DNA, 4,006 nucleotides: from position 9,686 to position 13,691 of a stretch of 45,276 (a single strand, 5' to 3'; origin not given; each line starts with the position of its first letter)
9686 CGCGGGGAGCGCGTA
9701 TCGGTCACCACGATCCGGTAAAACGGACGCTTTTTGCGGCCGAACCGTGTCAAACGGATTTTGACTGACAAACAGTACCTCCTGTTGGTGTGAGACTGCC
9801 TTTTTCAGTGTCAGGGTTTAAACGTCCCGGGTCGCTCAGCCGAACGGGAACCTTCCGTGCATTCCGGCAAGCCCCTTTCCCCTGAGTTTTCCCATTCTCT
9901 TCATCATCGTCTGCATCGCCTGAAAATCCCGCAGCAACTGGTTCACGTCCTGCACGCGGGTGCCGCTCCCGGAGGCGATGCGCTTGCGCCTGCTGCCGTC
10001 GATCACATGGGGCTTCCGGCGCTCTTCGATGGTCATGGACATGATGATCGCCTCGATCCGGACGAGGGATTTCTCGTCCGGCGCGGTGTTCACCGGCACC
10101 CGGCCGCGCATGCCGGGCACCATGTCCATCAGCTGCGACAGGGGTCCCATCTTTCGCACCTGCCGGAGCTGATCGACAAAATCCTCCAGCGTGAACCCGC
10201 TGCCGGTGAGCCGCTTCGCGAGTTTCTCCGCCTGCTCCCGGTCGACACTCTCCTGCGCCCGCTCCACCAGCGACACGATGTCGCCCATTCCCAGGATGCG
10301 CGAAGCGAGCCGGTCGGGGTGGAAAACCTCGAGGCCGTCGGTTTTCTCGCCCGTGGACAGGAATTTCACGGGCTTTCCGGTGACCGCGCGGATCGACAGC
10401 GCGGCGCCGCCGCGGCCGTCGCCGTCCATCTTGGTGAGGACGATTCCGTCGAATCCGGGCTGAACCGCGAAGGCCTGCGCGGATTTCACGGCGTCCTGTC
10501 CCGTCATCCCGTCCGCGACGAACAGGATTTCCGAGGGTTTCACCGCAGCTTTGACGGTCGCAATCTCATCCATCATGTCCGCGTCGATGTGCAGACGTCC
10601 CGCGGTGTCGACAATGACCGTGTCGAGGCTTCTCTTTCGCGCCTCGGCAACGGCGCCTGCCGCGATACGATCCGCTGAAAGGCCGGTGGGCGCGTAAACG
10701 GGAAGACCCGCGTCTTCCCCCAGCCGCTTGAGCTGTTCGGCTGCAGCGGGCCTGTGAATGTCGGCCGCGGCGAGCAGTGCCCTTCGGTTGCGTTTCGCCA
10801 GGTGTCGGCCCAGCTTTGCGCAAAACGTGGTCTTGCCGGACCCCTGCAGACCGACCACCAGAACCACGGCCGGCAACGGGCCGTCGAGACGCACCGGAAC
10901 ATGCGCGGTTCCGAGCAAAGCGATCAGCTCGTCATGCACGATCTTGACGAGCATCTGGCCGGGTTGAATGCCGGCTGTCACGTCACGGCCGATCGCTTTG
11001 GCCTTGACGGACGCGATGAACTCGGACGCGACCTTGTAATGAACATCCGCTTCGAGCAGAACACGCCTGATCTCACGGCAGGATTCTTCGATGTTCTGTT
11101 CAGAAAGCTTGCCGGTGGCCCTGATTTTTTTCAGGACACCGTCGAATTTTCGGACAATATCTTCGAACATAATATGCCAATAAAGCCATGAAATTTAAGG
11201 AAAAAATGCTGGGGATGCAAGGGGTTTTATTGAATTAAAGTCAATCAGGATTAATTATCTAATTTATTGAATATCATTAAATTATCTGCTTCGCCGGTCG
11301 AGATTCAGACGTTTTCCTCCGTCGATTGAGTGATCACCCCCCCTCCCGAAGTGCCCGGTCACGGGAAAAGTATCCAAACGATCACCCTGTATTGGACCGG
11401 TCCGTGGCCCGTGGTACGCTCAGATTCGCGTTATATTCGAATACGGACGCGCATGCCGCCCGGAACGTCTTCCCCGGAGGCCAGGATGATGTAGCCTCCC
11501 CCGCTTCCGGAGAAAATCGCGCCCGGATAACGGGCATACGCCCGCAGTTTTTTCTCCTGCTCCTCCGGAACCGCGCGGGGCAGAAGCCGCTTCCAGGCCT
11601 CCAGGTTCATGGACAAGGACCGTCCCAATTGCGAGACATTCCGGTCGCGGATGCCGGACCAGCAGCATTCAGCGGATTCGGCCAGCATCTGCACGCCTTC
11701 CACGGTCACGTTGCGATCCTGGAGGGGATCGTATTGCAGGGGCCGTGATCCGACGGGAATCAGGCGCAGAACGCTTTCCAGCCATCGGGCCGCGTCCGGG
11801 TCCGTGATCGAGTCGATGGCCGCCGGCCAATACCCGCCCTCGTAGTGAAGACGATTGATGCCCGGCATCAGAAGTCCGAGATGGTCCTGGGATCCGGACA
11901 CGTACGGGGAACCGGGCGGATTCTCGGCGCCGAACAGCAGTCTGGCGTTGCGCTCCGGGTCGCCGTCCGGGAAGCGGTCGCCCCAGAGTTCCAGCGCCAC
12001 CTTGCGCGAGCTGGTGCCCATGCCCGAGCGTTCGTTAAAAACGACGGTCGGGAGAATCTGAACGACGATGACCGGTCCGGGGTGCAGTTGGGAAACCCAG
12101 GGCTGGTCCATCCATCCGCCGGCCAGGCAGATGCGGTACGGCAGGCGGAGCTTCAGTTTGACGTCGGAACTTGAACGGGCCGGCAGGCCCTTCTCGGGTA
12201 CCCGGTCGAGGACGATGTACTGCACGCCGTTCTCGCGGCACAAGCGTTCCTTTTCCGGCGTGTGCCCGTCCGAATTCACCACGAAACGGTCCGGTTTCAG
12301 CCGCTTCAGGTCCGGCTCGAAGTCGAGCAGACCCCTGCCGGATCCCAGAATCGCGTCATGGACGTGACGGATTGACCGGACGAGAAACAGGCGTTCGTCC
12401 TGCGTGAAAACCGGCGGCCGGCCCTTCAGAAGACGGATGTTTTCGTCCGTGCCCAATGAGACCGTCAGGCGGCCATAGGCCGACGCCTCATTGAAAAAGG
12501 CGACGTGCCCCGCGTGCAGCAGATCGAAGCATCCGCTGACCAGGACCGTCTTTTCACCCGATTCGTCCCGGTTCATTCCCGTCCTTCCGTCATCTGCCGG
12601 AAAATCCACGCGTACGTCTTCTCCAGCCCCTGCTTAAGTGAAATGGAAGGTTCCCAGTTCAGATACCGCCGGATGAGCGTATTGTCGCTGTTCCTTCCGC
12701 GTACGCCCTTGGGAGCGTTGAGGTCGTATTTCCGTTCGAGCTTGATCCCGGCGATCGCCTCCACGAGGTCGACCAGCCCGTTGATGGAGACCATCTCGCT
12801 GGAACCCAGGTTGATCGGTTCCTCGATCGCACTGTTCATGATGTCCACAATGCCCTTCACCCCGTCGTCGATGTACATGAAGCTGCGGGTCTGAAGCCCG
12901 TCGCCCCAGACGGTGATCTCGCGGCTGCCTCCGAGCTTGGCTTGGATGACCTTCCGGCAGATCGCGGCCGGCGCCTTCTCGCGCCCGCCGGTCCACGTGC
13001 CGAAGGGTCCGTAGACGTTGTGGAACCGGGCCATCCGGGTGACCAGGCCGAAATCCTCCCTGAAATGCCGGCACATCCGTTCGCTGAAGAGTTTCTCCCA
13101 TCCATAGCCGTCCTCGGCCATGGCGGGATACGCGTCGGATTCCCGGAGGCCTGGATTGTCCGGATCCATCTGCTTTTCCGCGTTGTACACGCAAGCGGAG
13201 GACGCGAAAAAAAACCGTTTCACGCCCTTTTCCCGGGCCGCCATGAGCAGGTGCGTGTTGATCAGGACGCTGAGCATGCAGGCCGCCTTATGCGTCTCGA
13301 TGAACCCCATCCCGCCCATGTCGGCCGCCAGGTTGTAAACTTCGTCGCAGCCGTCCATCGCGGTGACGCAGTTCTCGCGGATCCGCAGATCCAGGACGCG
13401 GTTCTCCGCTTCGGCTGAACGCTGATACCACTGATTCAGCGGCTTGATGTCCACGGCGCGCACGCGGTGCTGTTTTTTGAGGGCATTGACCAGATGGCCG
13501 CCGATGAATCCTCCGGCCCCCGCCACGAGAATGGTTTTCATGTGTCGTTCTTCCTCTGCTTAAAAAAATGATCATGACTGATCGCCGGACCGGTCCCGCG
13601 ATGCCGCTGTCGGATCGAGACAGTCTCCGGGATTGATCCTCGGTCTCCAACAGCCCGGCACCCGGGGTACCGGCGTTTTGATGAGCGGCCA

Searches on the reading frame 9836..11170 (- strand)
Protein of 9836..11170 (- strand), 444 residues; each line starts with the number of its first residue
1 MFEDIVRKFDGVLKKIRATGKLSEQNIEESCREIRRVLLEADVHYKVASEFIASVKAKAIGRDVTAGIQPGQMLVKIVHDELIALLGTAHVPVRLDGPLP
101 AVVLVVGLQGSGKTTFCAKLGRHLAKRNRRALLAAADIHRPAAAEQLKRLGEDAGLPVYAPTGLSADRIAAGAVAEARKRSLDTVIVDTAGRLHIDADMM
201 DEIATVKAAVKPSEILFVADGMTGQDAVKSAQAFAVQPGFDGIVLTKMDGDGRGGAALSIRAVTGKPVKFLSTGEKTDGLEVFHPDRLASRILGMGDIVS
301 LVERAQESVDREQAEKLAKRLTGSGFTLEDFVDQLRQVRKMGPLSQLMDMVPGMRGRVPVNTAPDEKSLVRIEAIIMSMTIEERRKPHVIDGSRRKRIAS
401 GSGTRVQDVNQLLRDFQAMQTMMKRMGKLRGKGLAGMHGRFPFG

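Call 35: search_protein_families(library=pfam, max_evalue=0.0001, proteins=[window:9836-11170:-])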
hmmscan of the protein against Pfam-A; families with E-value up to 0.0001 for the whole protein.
window:9836-11170:- (444 aa): 6 families
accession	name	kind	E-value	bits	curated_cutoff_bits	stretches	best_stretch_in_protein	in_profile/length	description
PF00448.28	SRP54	-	2.8e-67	226.6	22.7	1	100-294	1-196/196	SRP54-type protein, GTPase domain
PF02978.25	SRP_SPB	-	3.5e-35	120.7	27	1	326-423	2-91/91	Signal peptide binding domain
PF02881.24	SRP54_N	-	5.1e-20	71.9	22.4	1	6-82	2-75/75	SRP54-type protein, helical bundle domain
PF01656.29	CbiA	-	1.7e-05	25.2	25.4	1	110-251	9-86/125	CobQ/CobB/MinD/ParA nucleotide binding domain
PF13401.12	AAA_22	-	2.6e-05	25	27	1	102-205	7-106/130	AAA domain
PF13191.12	AAA_16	-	4.4e-05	24.5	32.6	1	91-157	17-85/167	AAA ATPase domain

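Call 67: find_homologous_proteins(query=window:9836-11170:-, max_evalue=1e-50)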
Query window:9836-11170:- (444 aa): 8000 proteins with E <= 1e-50 among 8000 candidates; the best 120 are listed.
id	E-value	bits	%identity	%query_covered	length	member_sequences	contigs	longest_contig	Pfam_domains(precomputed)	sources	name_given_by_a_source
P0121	1.9e-272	922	96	100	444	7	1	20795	PF02881.25,PF02978.27,PF01656.30,PF13401.13,PF00448.29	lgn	-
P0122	7.8e-248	841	87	100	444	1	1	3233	PF02881.25,PF02978.27,PF01656.30,PF13401.13,PF00448.29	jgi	jgi:signal recognition particle subunit SRP54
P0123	2.0e-240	816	84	100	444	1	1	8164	PF02881.25,PF02978.27,PF01656.30,PF13401.13,PF00448.29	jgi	jgi:signal recognition particle subunit SRP54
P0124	9.3e-236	801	82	100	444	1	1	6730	PF02881.25,PF02978.27,PF13401.13,PF00448.29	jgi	jgi:signal recognition particle subunit SRP54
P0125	2.3e-225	767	79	100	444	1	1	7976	PF02881.25,PF02978.27,PF13401.13,PF00448.29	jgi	jgi:signal recognition particle subunit SRP54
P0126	1.0e-201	689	72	100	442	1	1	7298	PF02881.25,PF02978.27,PF00448.29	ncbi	-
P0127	4.0e-200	683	72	100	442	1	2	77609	PF02881.25,PF02978.27,PF00448.29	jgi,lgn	jgi:signal recognition particle subunit SRP54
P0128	9.5e-200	682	72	100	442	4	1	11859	PF02881.25,PF02978.27,PF00448.29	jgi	jgi:signal recognition particle subunit SRP54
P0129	1.4e-199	682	73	100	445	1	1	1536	PF02881.25,PF02978.27,PF00448.29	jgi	jgi:signal recognition particle subunit SRP54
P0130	3.9e-199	680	73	95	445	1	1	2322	PF02881.25,PF02978.27,PF00448.29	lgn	-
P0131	9.9e-198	676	72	97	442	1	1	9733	PF02881.25,PF02978.27,PF00448.29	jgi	jgi:signal recognition particle subunit SRP54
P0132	1.1e-195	669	70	100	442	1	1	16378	PF02881.25,PF02978.27,PF00448.29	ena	-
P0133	3.0e-195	667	70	100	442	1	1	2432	PF02881.25,PF02978.27,PF00448.29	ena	-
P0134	4.7e-195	667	70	100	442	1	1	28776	PF02881.25,PF02978.27,PF00448.29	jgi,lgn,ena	-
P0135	5.6e-195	666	70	100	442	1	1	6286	PF02881.25,PF02978.27,PF00448.29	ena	-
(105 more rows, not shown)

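Call 68: find_encoding_contigs(protein=P0122, flank=3000, max_places=2)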
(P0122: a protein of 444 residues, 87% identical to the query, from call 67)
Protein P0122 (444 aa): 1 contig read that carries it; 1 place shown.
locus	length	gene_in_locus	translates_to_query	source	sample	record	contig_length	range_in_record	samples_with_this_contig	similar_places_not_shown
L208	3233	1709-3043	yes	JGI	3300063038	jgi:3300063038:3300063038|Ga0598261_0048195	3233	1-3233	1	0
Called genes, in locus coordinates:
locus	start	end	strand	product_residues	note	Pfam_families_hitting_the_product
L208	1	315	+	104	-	?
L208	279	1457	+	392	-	PF01467:CTP_transf_like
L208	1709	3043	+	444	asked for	PF02881:SRP54_N, PF00448:SRP54, PF01656:CbiA (weak), PF13401:AAA_22 (faint), PF02978:SRP_SPB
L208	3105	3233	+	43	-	?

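Call 69: find_encoding_contigs(protein=P0123, flank=5000, max_places=2)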
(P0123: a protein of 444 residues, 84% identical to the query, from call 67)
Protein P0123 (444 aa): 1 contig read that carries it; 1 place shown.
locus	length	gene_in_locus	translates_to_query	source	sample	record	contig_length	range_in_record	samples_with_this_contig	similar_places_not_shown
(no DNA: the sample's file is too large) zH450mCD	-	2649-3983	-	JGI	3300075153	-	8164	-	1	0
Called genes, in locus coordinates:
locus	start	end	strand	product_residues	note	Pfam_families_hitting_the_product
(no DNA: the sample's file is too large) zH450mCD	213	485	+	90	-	PF00313:CSD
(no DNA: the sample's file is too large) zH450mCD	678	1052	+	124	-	-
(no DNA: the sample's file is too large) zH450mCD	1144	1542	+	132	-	PF05336:rhaM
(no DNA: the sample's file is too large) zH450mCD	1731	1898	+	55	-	-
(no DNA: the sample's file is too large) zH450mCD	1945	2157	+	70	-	PF00313:CSD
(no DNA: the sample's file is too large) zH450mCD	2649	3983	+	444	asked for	PF01656:CbiA (faint), PF02881:SRP54_N, PF13401:AAA_22 (faint), PF00448:SRP54, PF02978:SRP_SPB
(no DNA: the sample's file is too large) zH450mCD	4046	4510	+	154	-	PF00886:Ribosomal_S16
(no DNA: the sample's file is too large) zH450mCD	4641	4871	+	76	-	PF13083:KH_KhpA-B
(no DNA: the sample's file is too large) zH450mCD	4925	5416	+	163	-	PF01782:RimM, PF05239:PRC, PF24986:PRC_RimM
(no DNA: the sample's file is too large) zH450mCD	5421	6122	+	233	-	PF01746:tRNA_m1G_MT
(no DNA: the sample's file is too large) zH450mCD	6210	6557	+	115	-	PF01245:Ribosomal_L19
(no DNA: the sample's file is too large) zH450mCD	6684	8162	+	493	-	?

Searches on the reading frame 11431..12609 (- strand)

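Call 35: search_protein_families(library=pfam, max_evalue=0.0001, proteins=[window:11431-12609:-])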
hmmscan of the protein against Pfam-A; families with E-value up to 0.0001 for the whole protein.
window:11431-12609:- (392 aa): 1 family
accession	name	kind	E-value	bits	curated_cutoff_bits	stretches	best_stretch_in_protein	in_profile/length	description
PF01467.32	CTP_transf_like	-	6.9e-11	42.9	21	1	24-151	2-131/133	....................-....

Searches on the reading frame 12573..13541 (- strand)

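Call 35: search_protein_families(library=pfam, max_evalue=0.0001, proteins=[window:12573-13541:-])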
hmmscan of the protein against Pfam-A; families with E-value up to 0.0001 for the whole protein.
window:12573-13541:- (322 aa): 6 families
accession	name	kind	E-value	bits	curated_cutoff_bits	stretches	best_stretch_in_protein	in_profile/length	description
PF01370.27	Epimerase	-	2.5e-41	142.1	20.9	1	4-246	1-240/240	NAD dependent epimerase/dehydratase family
PF16363.11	GDP_Man_Dehyd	-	3.7e-26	92.8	27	1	5-309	1-332/332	GDP-mannose 4,6 dehydratase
PF01073.25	3Beta_HSD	-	3.4e-10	39.9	22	1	5-179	1-184/280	3-beta hydroxysteroid dehydrogenase/isomerase family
PF13460.12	NAD_binding_10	-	3.8e-10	40.4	27.2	1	8-125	1-109/184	NAD(P)H-binding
PF05368.20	NmrA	-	3e-07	30.8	27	1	2-122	3-114/298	NmrA-like family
PF07993.18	NAD_binding_4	-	2e-05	24.3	20.1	0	62-186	86-218/258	Male sterility protein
